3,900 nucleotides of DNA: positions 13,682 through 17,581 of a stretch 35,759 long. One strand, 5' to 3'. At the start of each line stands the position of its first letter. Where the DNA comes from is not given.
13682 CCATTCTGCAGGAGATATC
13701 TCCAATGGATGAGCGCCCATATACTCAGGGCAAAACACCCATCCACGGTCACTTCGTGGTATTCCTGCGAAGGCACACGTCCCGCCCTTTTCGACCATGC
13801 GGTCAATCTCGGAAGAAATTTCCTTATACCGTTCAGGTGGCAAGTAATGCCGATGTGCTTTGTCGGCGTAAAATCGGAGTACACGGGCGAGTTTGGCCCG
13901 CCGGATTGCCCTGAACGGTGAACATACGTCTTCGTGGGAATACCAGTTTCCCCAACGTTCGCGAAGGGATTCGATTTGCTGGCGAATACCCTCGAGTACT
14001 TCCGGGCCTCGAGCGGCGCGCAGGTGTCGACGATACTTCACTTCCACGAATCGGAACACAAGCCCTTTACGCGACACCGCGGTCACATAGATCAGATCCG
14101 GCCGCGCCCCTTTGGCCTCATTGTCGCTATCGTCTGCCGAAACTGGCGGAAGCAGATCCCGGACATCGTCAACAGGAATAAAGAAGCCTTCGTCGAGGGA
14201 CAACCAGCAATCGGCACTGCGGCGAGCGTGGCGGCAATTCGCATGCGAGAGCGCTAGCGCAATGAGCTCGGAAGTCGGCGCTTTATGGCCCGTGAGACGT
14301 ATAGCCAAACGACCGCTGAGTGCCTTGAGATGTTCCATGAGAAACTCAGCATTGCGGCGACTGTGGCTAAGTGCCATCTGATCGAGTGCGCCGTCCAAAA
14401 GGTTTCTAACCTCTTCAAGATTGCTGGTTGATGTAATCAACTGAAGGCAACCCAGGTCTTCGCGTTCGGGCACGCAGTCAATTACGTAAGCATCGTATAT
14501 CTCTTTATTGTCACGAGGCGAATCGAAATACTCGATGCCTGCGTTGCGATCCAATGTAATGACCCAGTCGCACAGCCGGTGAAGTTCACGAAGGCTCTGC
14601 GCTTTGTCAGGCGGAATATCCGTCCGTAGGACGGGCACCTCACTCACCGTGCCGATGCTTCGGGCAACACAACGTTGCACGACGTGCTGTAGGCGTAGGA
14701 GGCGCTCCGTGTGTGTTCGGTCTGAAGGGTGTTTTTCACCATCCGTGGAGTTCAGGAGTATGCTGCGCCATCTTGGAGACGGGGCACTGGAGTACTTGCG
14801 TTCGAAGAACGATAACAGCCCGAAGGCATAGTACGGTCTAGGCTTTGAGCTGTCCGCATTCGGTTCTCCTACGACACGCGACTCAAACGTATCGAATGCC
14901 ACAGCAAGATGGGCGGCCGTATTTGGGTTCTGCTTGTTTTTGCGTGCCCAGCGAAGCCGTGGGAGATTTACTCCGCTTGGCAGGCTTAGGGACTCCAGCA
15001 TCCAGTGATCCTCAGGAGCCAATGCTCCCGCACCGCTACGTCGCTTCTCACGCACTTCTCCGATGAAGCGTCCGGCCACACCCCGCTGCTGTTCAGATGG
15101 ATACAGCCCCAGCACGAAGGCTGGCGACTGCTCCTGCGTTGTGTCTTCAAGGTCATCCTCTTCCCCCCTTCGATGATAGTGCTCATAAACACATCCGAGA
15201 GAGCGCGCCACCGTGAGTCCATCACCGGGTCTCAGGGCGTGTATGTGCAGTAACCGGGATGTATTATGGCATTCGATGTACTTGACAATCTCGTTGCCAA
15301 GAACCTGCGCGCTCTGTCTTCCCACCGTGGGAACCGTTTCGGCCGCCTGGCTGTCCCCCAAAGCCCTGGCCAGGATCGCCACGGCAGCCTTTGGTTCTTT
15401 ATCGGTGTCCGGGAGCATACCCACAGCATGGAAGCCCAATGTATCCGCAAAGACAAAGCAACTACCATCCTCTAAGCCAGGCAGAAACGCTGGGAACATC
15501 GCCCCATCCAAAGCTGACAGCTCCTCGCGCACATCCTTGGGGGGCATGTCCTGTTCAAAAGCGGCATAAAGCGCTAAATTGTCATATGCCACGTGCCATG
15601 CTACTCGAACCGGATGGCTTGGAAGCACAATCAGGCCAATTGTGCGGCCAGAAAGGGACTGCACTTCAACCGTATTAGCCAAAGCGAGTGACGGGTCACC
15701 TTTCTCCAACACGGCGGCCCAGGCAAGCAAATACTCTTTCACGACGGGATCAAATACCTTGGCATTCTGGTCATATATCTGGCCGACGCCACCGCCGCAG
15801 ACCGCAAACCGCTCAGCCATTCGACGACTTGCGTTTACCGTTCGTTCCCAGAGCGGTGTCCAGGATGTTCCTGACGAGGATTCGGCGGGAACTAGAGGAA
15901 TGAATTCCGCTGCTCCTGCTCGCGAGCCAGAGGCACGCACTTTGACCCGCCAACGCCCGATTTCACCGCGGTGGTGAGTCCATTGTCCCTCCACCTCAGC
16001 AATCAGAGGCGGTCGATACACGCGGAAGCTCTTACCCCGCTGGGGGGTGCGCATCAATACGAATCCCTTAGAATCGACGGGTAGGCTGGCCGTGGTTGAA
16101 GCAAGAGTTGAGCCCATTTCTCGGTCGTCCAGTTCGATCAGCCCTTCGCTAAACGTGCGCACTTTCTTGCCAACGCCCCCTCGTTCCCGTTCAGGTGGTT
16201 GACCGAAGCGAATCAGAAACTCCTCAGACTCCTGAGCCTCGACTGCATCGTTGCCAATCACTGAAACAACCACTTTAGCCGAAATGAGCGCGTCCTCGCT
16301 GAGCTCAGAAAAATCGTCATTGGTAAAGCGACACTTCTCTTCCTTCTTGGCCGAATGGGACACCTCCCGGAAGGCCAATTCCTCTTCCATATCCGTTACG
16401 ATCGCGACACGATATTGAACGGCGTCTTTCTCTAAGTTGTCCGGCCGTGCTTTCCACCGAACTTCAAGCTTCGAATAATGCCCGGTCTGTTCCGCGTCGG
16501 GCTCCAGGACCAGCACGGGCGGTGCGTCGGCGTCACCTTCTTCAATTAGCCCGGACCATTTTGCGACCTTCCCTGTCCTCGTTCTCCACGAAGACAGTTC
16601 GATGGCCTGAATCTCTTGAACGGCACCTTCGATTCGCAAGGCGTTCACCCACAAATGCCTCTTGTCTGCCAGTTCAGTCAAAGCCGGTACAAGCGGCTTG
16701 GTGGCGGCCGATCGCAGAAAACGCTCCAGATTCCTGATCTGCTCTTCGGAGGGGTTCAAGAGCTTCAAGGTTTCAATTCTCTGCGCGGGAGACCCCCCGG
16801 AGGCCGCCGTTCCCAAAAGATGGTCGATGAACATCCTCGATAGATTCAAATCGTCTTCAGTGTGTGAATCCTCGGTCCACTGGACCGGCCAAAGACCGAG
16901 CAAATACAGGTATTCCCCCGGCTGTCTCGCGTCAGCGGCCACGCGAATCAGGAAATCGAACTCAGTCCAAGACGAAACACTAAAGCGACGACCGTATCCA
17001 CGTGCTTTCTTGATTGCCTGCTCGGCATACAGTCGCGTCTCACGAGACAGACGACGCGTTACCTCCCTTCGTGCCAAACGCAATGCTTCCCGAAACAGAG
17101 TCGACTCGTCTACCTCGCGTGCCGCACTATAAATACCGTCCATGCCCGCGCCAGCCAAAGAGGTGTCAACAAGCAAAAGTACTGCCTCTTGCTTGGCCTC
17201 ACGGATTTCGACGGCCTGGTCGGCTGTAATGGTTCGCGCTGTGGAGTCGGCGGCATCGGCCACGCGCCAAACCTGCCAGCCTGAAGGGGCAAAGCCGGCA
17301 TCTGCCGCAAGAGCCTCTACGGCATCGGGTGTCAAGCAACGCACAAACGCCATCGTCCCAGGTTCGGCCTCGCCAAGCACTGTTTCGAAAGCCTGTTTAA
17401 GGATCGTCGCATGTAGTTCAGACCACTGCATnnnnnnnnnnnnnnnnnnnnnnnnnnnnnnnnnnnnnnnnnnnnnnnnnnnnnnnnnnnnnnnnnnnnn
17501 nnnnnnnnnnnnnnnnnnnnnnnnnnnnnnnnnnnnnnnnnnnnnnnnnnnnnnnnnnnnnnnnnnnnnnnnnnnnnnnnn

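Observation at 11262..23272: Candidate undescribed defence module: four coupled genes (kinase/NTPase giant, 610-aa protein, nuclease/ATPase giant, DUF4236-TPR)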

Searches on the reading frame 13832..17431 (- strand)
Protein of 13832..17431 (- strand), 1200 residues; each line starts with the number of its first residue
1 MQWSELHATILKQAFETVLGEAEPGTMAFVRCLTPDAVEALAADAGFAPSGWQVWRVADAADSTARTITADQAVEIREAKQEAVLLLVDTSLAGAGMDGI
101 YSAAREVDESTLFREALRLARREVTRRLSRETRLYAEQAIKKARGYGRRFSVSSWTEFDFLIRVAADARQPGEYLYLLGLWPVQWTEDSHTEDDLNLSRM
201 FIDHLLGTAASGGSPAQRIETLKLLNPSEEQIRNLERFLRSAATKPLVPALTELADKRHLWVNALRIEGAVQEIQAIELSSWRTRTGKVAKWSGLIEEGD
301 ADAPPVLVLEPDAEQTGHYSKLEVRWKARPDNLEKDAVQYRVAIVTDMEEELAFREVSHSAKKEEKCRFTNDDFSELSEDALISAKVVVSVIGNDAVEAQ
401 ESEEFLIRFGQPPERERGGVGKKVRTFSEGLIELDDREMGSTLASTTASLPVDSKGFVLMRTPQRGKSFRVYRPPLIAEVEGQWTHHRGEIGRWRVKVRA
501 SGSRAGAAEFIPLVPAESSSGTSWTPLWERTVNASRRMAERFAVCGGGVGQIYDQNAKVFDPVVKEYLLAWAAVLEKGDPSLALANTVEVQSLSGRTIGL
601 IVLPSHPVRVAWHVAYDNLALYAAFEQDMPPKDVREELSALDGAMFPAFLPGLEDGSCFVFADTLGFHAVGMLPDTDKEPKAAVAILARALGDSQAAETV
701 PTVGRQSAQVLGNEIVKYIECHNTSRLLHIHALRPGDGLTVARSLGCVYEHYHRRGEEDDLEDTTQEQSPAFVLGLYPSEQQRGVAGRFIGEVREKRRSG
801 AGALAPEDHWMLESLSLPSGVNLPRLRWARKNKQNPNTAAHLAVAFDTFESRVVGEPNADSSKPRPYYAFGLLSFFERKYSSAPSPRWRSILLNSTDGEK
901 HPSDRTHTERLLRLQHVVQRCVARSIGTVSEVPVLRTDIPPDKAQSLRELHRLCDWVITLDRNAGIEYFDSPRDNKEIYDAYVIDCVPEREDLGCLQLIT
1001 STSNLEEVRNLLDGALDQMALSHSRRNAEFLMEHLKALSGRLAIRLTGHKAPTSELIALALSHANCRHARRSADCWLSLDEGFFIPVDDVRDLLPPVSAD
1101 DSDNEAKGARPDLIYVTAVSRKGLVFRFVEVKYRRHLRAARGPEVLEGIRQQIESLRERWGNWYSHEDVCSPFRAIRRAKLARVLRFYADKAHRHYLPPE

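Call 66: predict_structure(alignment_id=A2)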
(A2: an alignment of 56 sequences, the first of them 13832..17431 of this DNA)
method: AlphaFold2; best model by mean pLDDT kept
length: 1200 residues; sequences in the alignment: 56
mean_pLDDT: 60.9   pTM: 0.37
mean pLDDT of the five models: 60.9, 60.2, 56.8, 56.0, 55.2
residues with pLDDT >= 90: 107; 70-90: 384; 50-70: 267; < 50: 442
segments of 3 or more residues with pLDDT < 50: 146-149, 283-291, 412-429, 454-456, 465-468, 642-649, 662-667, 676-707, 721-740, 758-766, 771-851, 860-878, 893-907, 946-1076, 1091-1109, 1120-1124, 1132-1142, 1159-1166, 1168-1184, 1186-1188, 1194-1200
pLDDT, mean of each block of 10 residues (from residue 1): 86 89 85 77 83 84 77 79 85 66 79 92 91 90 63 85 91 91 80 86 80 78 82 91 83 88 76 75 43 57 72 65 83 80 85 88 84 74 82 83 78 33 34 77 76 55 52 69 89 80 71 69 78 92 74 84 90 80 84 74 82 80 78 58 48 57 45 52 39 29 41 55 43 40 58 52 45 40 38 34 31 27 27 27 26 58 36 41 54 44 45 61 63 61 48 36 27 31 26 27 35 35 33 29 26 34 37 48 57 39 35 57 52 43 56 52 46 44 48 47
secondary structure, 60 per line:
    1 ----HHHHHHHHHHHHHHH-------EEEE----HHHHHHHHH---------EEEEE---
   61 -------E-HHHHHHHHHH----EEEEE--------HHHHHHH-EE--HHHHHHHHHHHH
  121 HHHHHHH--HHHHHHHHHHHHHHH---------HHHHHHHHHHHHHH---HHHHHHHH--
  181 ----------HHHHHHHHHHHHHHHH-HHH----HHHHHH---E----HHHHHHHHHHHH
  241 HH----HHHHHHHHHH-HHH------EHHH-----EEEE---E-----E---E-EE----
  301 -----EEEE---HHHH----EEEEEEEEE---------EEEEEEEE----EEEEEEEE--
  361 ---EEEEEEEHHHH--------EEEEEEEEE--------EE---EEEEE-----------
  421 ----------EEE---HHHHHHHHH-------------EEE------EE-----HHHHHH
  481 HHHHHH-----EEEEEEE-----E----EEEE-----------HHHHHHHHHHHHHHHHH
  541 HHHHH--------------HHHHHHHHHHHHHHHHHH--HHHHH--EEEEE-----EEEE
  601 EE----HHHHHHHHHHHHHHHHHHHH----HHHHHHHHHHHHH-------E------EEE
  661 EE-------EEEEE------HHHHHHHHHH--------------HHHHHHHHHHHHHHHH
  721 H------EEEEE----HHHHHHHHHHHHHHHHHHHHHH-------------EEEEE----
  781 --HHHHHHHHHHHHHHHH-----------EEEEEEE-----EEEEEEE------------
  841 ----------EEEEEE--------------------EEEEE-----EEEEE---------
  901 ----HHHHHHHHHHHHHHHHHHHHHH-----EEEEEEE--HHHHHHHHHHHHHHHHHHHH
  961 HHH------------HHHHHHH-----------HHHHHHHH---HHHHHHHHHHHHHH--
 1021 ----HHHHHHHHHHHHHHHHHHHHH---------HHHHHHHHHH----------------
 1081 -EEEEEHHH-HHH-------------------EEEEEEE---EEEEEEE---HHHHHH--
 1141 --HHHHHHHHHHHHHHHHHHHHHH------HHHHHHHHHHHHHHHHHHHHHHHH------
elements in order (helices of 4 or more, strands of 3 or more residues): H5-19 E27-30 H35-43 E53-57 H70-79 E84-88 H97-103 H109-127 H130-144 H154-167 H171-178 H191-206 H215-220 H229-242 H247-256 E276-279 E306-309 H313-316 E321-329 E339-346 E351-358 E364-370 H371-374 E383-391 E405-409 E431-433 H437-445 E459-461 H475-486 E492-498 E509-512 H524-545 H560-577 H580-584 E587-591 E597-602 H607-626 H631-643 E658-662 E670-674 H681-690 H705-721 E728-732 H737-758 E772-776 H783-798 E810-816 E822-828 E851-856 E877-881 E887-891 H905-926 E932-938 H941-963 H976-982 H994-1001 H1005-1018 H1025-1045 H1055-1064 E1082-1086 E1113-1119 E1123-1129 H1133-1138 H1143-1164 H1171-1194

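Call 70: fold_search(model_id=the predicted structure, library=pdb)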
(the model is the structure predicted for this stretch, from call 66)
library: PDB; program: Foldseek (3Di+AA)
matches with E <= 10: 1021; with E <= 0.001: 2
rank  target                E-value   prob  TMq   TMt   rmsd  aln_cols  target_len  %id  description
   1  5m5p_A                2.9e-05  0.99  0.08  0.06  21.9       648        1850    9  S. cerevisiae spliceosomal helicase Brr2 (271-end) in complex with the Jab/MPN domain of S. cerevisiae Prp8 (released 2016-12-07)
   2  8gul_A                9.2e-04  1.00  0.08  0.18  12.4       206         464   12  Chitin-active AA10 LPMO (GbpA) complexed with Cu(II) from Vibrio campbellii (released 2023-06-21)
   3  2xwx_A                1.2e-03  1.00  0.07  0.20   5.6       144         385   11  Vibrio cholerae colonization factor GbpA crystal structure (released 2011-11-16)
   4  8bc8_B                1.4e-03  0.41  0.08  0.06  22.6       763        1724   10  Human Brr2 Helicase Region in complex with C-tail deleted Jab1 and compound 18 (released 2023-03-08)
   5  7bcj_MODEL_1_A        1.6e-03  1.00  0.08  0.49   5.9       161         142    9  Solution Structure of RoxP (released 2021-11-24)
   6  5tz8_A                1.8e-03  0.51  0.08  0.13  21.9       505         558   11  Crystal structure of S. aureus TarS (released 2017-01-04)
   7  8r0a_B                2.4e-03  0.69  0.08  0.05  21.1       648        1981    8  Cryo-EM structure of the cross-exon pre-B+5'ss complex (released 2024-05-22)
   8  8bce_B                4.5e-03  0.35  0.12  0.10  22.9      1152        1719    8  Human Brr2 Helicase Region in complex with C-tail deleted Jab1 and compound 76 (released 2023-03-08)
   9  8r09_B                4.5e-03  0.30  0.11  0.10  23.3      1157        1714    9  Cryo-EM structure of the cross-exon pre-B+5'ss+ATPgammaS complex (released 2024-05-22)
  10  6oe6_B                5.4e-03  1.00  0.07  0.52   7.0       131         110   13  Structure of a Uncharacterized protein from Leptospira interrogans serogroup Icterohaemorrhagiae serovar Copenhageni ( (released 2019-04-17)
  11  6oe6_A                5.7e-03  1.00  0.07  0.47  11.1       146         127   13  Structure of a Uncharacterized protein from Leptospira interrogans serogroup Icterohaemorrhagiae serovar Copenhageni ( (released 2019-04-17)
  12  2j7l                  6.0e-03  0.98  0.07  0.27   6.4       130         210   12  E. coli P Pilus chaperone PapD in complex with a pilus biogenesis inhibitor, pilicide 2c (released 2006-11-01)
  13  9fw9_C                6.3e-03  0.99  0.07  0.28   6.4       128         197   14  Cryo-EM structure of the type 1 pilus assembly platform as part of the FimA-bound chaperone-usher pilus complex (FimDH (released 2025-06-04)
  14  3t5g_B                6.6e-03  0.82  0.06  0.26  10.6       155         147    9  Structure of fully modified farnesylated Rheb in complex with PDE6D (released 2011-10-26)
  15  1l4i_B                7.3e-03  0.99  0.06  0.30  11.1       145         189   18  Crystal Structure of the Periplasmic Chaperone SfaE (released 2002-06-12)
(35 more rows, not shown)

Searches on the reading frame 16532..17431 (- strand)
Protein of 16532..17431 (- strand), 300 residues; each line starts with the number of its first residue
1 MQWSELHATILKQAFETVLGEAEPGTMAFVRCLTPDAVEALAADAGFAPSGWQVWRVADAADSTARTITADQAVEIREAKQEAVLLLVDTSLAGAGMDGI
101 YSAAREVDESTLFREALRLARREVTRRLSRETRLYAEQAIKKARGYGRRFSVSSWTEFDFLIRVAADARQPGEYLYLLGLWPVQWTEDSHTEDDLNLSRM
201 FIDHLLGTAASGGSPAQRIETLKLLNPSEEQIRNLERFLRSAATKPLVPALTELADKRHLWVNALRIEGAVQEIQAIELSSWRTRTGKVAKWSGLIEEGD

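Call 100: search_protein_families(library=ncbifam, proteins=[window:16532-17431:-], max_evalue=1)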
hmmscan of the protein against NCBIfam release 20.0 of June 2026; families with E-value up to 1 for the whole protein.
window:16532-17431:- (300 aa): 0 families
